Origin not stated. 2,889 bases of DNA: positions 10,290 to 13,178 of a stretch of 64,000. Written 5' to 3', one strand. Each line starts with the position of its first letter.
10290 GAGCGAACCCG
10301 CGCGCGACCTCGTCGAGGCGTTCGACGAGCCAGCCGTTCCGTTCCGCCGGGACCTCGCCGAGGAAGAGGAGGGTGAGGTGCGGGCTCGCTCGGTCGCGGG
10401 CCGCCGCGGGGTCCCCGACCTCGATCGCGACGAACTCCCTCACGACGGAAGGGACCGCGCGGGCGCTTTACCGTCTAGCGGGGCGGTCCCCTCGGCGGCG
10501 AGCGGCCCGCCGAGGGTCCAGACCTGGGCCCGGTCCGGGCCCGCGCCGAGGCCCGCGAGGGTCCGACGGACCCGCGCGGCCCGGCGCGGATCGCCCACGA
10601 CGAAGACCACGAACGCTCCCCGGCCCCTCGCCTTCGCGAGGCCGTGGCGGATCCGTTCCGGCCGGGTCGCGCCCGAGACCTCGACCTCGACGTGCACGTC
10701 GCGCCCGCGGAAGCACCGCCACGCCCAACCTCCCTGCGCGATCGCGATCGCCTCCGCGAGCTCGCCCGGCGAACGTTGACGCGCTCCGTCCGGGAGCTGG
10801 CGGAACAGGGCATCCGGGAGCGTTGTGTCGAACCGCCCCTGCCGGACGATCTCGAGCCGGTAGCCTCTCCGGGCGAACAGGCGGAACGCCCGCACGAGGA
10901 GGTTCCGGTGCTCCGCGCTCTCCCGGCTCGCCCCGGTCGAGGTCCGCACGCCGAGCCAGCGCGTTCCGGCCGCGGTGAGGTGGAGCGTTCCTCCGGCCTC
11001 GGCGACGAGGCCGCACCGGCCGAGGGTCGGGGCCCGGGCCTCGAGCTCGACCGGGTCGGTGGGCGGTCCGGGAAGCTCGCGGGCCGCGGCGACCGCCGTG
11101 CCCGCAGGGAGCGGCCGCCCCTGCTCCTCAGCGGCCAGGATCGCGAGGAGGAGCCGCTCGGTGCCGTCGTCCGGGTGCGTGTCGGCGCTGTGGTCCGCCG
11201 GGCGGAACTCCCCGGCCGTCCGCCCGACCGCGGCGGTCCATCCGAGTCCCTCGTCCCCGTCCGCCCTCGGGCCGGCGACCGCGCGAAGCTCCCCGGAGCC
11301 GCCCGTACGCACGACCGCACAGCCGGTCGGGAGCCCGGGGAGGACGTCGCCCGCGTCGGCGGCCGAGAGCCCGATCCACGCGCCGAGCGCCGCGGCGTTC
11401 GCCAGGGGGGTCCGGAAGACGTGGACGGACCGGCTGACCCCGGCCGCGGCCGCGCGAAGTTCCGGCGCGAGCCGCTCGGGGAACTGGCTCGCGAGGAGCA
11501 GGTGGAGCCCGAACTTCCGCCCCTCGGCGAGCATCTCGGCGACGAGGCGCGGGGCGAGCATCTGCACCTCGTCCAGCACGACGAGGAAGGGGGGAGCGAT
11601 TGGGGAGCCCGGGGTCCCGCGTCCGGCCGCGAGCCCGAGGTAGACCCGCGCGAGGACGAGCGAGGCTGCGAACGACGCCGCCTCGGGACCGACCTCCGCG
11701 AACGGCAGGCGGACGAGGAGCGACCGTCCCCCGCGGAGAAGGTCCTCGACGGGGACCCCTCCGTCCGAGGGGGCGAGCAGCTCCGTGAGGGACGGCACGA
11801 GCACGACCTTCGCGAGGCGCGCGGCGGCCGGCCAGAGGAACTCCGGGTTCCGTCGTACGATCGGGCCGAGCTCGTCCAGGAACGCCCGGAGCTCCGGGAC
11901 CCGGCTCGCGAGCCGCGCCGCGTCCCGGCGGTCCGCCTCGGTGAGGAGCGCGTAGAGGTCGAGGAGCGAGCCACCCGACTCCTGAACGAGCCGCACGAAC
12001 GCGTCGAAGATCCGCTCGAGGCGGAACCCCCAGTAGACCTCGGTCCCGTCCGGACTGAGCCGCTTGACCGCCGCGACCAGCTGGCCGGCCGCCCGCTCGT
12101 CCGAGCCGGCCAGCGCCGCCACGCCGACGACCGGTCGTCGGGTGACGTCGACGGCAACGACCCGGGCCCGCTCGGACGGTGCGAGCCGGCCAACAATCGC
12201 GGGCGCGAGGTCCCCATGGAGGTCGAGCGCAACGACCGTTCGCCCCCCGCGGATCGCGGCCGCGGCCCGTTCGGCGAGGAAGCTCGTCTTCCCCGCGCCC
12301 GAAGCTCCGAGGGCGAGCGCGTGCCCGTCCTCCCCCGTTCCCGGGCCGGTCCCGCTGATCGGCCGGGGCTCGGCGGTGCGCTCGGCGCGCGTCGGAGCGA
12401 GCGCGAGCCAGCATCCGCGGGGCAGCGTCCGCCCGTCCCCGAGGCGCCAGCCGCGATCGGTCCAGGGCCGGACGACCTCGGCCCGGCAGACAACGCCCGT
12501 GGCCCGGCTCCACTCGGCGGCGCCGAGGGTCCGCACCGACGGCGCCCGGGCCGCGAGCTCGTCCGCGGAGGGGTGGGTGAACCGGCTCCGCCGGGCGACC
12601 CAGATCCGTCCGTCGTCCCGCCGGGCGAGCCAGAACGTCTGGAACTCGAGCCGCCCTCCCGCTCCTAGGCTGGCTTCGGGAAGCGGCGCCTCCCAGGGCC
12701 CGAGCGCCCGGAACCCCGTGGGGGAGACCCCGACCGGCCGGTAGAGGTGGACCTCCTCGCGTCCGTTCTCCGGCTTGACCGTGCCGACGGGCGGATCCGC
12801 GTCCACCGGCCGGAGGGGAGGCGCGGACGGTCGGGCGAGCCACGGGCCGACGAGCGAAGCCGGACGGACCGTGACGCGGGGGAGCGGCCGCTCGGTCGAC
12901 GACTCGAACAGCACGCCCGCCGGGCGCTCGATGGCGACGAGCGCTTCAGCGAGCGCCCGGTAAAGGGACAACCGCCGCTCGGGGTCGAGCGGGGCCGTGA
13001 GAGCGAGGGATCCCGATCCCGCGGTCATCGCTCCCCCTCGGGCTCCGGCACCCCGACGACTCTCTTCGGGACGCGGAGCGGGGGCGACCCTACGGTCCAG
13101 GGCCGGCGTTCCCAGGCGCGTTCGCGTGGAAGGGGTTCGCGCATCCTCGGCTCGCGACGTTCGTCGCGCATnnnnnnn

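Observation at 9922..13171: Translationally coupled trio: 48-aa ORF, HerA/FtsK-like ATPase with wHTH and nuclease-like C-terminus, and a LigT-type 2H phosphoesterase. Candidate undescribed nucleic-acid-targeting module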

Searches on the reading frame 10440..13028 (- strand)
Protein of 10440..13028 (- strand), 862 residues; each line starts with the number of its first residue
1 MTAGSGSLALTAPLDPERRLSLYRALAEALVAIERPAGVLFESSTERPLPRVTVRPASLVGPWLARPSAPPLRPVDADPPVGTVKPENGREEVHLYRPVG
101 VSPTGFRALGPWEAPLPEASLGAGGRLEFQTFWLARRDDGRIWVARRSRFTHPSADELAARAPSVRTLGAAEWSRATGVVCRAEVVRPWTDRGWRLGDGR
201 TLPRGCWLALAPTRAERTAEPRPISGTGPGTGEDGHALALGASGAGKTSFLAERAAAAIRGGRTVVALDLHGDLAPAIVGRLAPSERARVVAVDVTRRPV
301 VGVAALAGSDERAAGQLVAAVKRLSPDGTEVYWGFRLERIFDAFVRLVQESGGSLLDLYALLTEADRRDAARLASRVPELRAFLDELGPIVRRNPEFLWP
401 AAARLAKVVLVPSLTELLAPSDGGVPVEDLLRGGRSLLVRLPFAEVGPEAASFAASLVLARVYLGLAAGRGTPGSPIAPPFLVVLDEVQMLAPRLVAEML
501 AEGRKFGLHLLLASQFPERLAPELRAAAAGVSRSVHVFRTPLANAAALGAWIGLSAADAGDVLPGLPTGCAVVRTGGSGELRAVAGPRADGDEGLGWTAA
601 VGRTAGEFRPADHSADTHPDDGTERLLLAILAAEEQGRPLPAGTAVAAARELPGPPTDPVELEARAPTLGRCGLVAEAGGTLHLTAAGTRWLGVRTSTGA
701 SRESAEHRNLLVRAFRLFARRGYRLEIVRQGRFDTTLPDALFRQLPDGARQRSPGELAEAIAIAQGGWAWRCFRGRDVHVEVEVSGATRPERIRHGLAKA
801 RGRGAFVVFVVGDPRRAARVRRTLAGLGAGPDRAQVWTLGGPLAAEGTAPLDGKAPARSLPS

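Call 3: search_protein_families(library=pfam, proteins=[window:10440-13028:-], max_evalue=0.1)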
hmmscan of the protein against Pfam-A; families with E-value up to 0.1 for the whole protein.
window:10440-13028:- (862 aa): 2 families
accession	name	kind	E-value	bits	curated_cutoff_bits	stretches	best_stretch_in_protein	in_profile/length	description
PF10412.15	TrwB_AAD_bind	-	0.0037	16.6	20.5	0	233-276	14-57/387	Type IV secretion-system coupling protein DNA-binding domain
PF13604.12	AAA_30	-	0.0094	16.1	27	0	234-273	18-57/191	AAA domain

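Call 4: search_protein_families(library=padloc, proteins=[window:10440-13028:-], max_evalue=0.1)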
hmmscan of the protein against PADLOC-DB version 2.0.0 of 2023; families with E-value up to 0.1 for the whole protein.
window:10440-13028:- (862 aa): 9 families
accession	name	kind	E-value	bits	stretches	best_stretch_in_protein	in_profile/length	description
PDLC04140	mad8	-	2.1e-15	55.1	1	233-541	26-256/314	mads_8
PDLC04105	HerA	-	0.0024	14.5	0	488-518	440-470/576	-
PDLC04100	HerA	-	0.0026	14.5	0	498-523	469-495/580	-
PDLC04106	HerA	-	0.0033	14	1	496-525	540-570/667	-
PDLC04098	HerA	-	0.0054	13.3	1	501-523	564-586/686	-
PDLC02185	HerA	-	0.011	12.5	0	500-523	477-501/585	-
PDLC01055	HerA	-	0.014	12.2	1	236-282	159-207/532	Type III coevolved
PDLC04102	HerA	-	0.027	10.8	1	499-520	535-556/654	-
PDLC04097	HerA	-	0.046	10.3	1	498-520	507-529/618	-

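Call 5: search_protein_families(library=ncbifam, proteins=[window:10440-13028:-], max_evalue=0.1)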
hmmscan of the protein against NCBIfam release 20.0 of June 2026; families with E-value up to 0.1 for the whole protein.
window:10440-13028:- (862 aa): 5 families
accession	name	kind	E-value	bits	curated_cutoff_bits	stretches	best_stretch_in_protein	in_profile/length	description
NF041017.1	DNA_import_CedB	equivalog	0.0037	15.9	700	0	233-275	274-317/590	DNA import protein CedB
NF042943.1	HerA_antiphage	equivalog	0.015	13.9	800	0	498-523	463-489/566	anti-phage-associated helicase HerA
TIGR03743.1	SXT_TraD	subfamily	0.028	12.9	366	1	234-273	175-214/636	conjugative transfer system coupling protein TraD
TIGR00929.1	VirB4_CagE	subfamily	0.051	11.8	643.1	1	234-277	437-481/792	VirB4 family type IV secretion/conjugal transfer ATPase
NF040819.1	helicase_HerA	equivalog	0.093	11.2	970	0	478-522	401-453/561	DNA double-strand break repair helicase HerA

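Call 7: find_homologous_proteins(query=window:10440-13028:-)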
Query window:10440-13028:- (862 aa): 293 proteins with E <= 0.001 among 8000 candidates; the best 120 are listed.
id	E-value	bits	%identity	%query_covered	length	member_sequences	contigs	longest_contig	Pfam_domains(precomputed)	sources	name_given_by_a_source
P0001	0.0e+0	1850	100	100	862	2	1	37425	-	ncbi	-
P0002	1.2e-291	988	62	100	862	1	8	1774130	-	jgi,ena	jgi:hypothetical protein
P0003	1.0e-290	985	62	100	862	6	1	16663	-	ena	-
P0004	1.3e-290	985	62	96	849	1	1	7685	PF10412.16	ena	-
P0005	9.0e-288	975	60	99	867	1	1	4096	-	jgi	jgi:Type IV secretion-system coupling protein DNA-binding domain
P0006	1.3e-286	972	61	98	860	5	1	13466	-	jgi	-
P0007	4.6e-286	970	62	97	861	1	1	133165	-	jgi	jgi:hypothetical protein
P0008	1.9e-285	968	62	97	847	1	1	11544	-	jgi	jgi:hypothetical protein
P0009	1.4e-284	965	62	97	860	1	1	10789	-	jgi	jgi:hypothetical protein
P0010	1.6e-283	961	60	98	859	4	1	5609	-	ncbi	-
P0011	5.5e-272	923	59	98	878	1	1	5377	PF10412.16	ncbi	-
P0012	8.4e-269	913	57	100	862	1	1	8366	-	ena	-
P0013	1.4e-268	912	58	99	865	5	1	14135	-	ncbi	-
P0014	2.1e-268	911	57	97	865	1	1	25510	-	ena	-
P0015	1.5e-267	908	59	98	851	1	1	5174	-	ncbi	-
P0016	4.1e-267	907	63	87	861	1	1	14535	PF10412.16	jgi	jgi:hypothetical protein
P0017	6.3e-267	906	58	99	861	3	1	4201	PF10412.16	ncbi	-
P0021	7.9e-263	893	59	96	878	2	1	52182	PF10412.16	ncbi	-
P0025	2.5e-258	878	58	99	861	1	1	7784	PF10412.16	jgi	jgi:Type IV secretion-system coupling protein DNA-binding domain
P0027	6.5e-258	877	57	96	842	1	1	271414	PF10412.16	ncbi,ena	-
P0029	1.8e-257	875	58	97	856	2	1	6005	PF10412.16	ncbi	-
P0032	3.8e-250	851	56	97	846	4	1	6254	PF10412.16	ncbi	-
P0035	2.6e-234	798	54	96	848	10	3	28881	PF10412.16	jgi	jgi:hypothetical protein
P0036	1.1e-233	796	53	97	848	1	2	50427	PF10412.16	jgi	jgi:hypothetical protein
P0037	2.6e-233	795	55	95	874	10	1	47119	PF10412.16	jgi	jgi:hypothetical protein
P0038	5.7e-232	791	54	94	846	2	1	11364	PF10412.16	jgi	jgi:hypothetical protein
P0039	4.2e-230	785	54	97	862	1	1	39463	PF10412.16,PF01935.24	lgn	-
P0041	8.5e-230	784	53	96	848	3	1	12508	PF10412.16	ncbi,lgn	ncbi:MAG: hypothetical protein WB873_10105 [Thermoplasmata archaeon]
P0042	7.2e-229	780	53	96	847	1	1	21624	PF10412.16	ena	-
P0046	2.8e-227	775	53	96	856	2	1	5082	PF10412.16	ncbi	-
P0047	4.4e-227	775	58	85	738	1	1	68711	PF10412.16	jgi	jgi:hypothetical protein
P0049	3.9e-225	768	53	95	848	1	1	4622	PF10412.16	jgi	jgi:Type IV secretion-system coupling protein DNA-binding domain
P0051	2.0e-224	766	52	97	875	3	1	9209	PF10412.16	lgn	-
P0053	9.1e-224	764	58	84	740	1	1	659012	PF10412.16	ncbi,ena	-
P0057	1.1e-222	760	53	97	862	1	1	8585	PF10412.16,PF01935.24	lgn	-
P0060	1.6e-222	759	53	97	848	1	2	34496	PF10412.16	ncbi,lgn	ncbi:MAG: hypothetical protein ACRECT_08940 [Thermoplasmata archaeon]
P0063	1.2e-221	757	52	97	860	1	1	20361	PF10412.16,PF25199.2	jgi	jgi:hypothetical protein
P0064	1.6e-221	756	53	96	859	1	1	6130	PF10412.16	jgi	jgi:hypothetical protein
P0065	1.7e-221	756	52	95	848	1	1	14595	PF10412.16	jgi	jgi:hypothetical protein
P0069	5.1e-221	754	51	96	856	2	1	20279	PF10412.16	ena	-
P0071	8.3e-221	754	53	95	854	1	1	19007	PF10412.16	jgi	jgi:hypothetical protein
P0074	1.6e-220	753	54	96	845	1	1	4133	PF10412.16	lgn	-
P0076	1.9e-220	753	54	95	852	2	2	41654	PF10412.16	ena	-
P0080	4.9e-220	751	52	97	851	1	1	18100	PF10412.16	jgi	jgi:hypothetical protein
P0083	3.0e-219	749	53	96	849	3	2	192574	PF10412.16,PF25199.2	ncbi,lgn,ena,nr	ncbi:MAG TPA: hypothetical protein VMG99_07640 [Thermoplasmata archaeon]|nr:hypothetical protein [Th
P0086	5.3e-219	748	51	95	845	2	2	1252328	PF10412.16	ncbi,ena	ncbi:MAG: type IV secretory system conjugative DNA transfer family protein [Thermoplasmata archaeon]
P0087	8.6e-219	747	53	95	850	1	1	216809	PF10412.16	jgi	jgi:hypothetical protein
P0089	1.4e-218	746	52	95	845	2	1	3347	PF10412.16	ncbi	-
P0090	1.5e-218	746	53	96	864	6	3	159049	PF10412.16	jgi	jgi:hypothetical protein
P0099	4.2e-217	742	54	95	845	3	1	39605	PF10412.16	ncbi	-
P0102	7.4e-217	741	51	96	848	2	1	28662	PF10412.16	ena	-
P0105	1.1e-216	740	53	95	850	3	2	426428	PF10412.16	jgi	-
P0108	4.9e-216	738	52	96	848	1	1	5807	PF10412.16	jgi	jgi:hypothetical protein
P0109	6.1e-216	738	52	96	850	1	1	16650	PF10412.16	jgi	jgi:hypothetical protein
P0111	1.2e-215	737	52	96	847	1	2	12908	PF10412.16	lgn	-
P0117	7.3e-215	734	52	95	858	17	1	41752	PF10412.16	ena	-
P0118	7.3e-215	734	53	95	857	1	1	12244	PF10412.16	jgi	jgi:Type IV secretion-system coupling protein DNA-binding domain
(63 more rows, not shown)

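Call 10: find_related_loci(query=A1, collection=genome_contigs, flank=6000)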
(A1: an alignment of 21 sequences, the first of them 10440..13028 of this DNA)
Query A1 (862 aa) in genome_contigs; peptide patterns used: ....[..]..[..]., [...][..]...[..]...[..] (x = any residue, [..] = any of these).
188 stretches matched a pattern; 114 encode a relative of the query (tblastn E <= 1e-3); the best 80 are kept; 80 distinct loci.
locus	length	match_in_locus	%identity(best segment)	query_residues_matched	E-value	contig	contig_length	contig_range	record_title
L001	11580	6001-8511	60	13-859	0e+0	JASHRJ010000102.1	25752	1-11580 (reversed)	MAG: Thermoplasmata archaeon isolate JOPF098 JOPF_N102_contig_56991, whole genome shotgun sequence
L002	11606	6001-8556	58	1-856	0e+0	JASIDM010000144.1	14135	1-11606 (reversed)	MAG: Thermoplasmata archaeon isolate JOPF413 JOPF_A141_contig_101890, whole genome shotgun sequence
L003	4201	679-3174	58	7-840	0e+0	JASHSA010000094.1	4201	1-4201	MAG: Thermoplasmata archaeon isolate JOPF115 JOPF_A10C_contig_133552, whole genome shotgun sequence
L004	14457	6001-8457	58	19-839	0e+0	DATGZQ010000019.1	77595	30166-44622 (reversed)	MAG TPA_asm: Thermoplasmata archaeon isolate SMAG_U10668 k141_477987, whole genome shotgun sequence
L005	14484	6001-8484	57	10-840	0e+0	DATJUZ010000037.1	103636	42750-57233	MAG TPA_asm: Thermoplasmata archaeon isolate SMAG_U15059 k141_3596774, whole genome shotgun sequence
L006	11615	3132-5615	53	19-846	0e+0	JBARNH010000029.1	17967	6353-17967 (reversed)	MAG: Thermoplasmata archaeon isolate MFD06118_ilm_asm_bin36 k127_386870, whole genome shotgun sequence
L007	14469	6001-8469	54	19-839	0e+0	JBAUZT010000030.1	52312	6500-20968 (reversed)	MAG: Thermoplasmata archaeon isolate MFD09265_ilm_asm_bin59 k127_358434, whole genome shotgun sequence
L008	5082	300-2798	53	16-843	0e+0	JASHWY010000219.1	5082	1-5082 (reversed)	MAG: Thermoplasmata archaeon isolate JOPF243 JOPF_A10C_contig_296446, whole genome shotgun sequence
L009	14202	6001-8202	58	111-842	0e+0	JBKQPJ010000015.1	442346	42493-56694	MAG: Thermoplasmata archaeon isolate MGr1A1B1C__bin_125 MGr1A1B1C_000000246299, whole genome shotgun sequence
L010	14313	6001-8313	56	72-839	0e+0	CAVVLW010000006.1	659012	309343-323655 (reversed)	MAG: uncultured Thermoplasmata archaeon isolate MFD09222.bin.2.31 genome assembly, contig: contig_43959, whole genome sh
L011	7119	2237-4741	56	9-848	0e+0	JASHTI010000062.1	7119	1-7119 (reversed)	MAG: Thermoplasmata archaeon isolate JOPF149 JOPF_N102_contig_26726, whole genome shotgun sequence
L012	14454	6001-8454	51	18-839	0e+0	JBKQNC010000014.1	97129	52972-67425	MAG: Thermoplasmata archaeon isolate LASAr3G3H3I__bin_2 LASAr3G3H3I_000000138547, whole genome shotgun sequence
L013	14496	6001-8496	53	19-846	0e+0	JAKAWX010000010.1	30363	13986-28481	MAG: Thermoplasmata archaeon isolate YP4.bin89 NODE_2055_length_30363_cov_4.581889, whole genome shotgun sequence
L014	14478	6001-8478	53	15-839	0e+0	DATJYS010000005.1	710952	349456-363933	MAG TPA_asm: Thermoplasmata archaeon isolate SMAG_U15158 k141_1515387, whole genome shotgun sequence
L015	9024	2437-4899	53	19-839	0e+0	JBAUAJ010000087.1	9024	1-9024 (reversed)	MAG: Thermoplasmata archaeon isolate MFD10734_ilm_asm_bin74 k127_119597, whole genome shotgun sequence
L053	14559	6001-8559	44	1-845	1e-176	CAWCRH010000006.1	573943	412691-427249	MAG: uncultured Thermoplasmata archaeon isolate MFD03323.bin.2.126 genome assembly, contig: contig_26489, whole genome s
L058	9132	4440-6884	45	26-839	4e-164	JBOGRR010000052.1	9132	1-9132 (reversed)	MAG: Thermoplasmata archaeon isolate SE1508_maxbin2.bin.13 NODE_2115_length_9132_cov_2.568906, whole genome shotgun sequ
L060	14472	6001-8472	45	18-839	4e-153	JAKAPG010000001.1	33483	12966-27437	MAG: Thermoplasmata archaeon isolate YF1.bin60 NODE_1304_length_33483_cov_1.572041, whole genome shotgun sequence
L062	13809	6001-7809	52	236-839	2e-150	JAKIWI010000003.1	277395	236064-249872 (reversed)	MAG: Thermoplasmata archaeon isolate AcS5-58 NODE_30_length_277395_cov_33.446019, whole genome shotgun sequence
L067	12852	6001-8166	46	124-839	2e-147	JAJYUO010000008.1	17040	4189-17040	MAG: Thermoplasmata archaeon isolate FK1.bin102 NODE_3340_length_17040_cov_1.058417, whole genome shotgun sequence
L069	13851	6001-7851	51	236-848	5e-143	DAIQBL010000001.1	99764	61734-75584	MAG TPA_asm: Thermoplasmatota archaeon isolate CTOTU28672 NODE_67_length_99764_cov_8.850475, whole genome shotgun sequen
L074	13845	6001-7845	49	221-839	5e-139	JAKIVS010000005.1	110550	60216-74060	MAG: Thermoplasmata archaeon isolate AcS1-3 NODE_190_length_110550_cov_14.758604, whole genome shotgun sequence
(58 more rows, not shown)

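Call 22: search_protein_representatives(protein=window:10440-13028:-)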
Query: 862 residues. Proteins with E-value up to 0.001 (for the whole library): 4673; up to 1e-10: 1469; up to 1e-30: 108. The best 150 are listed.
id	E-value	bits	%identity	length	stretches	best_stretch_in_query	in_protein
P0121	8.4e-212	722.3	52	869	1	18-842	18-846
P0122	1.4e-200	685.1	53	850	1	19-841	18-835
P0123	2.3e-200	684.4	52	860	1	25-843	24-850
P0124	2.3e-200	684.4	51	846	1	3-842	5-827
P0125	2.6e-187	641.2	51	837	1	23-846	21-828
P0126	4.1e-187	640.6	51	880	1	5-844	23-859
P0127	9.4e-170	583.2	45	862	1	25-848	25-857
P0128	1.8e-167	575.6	47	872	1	16-848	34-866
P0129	1.6e-165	569.2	47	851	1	4-840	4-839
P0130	2.5e-164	565.3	48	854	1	113-847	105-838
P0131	4.9e-162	557.6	51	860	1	106-850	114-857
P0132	4.6e-157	541.2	50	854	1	118-846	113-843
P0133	6.1e-157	540.8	47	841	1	25-846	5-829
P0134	5.7e-155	534.3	48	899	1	118-857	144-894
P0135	3.4e-152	525.1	48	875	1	75-845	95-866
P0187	7.4e-84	299.0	37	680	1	238-839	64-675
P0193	1.5e-78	281.4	40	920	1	235-843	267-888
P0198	4.8e-73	263.2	38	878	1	236-848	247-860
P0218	7.5e-42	160.0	29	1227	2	233-619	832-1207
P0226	3.2e-35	138.1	29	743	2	233-530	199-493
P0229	4.1e-28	114.6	31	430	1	231-585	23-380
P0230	5.9e-27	110.7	34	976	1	225-580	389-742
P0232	3.5e-25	104.9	28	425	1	235-544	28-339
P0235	1.7e-24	102.6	28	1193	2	235-600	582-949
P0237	3.9e-22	94.8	26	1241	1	225-574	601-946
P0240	8.6e-22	93.7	30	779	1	232-576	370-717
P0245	1.9e-21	92.5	25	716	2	235-744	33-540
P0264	5.5e-20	87.7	29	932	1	229-553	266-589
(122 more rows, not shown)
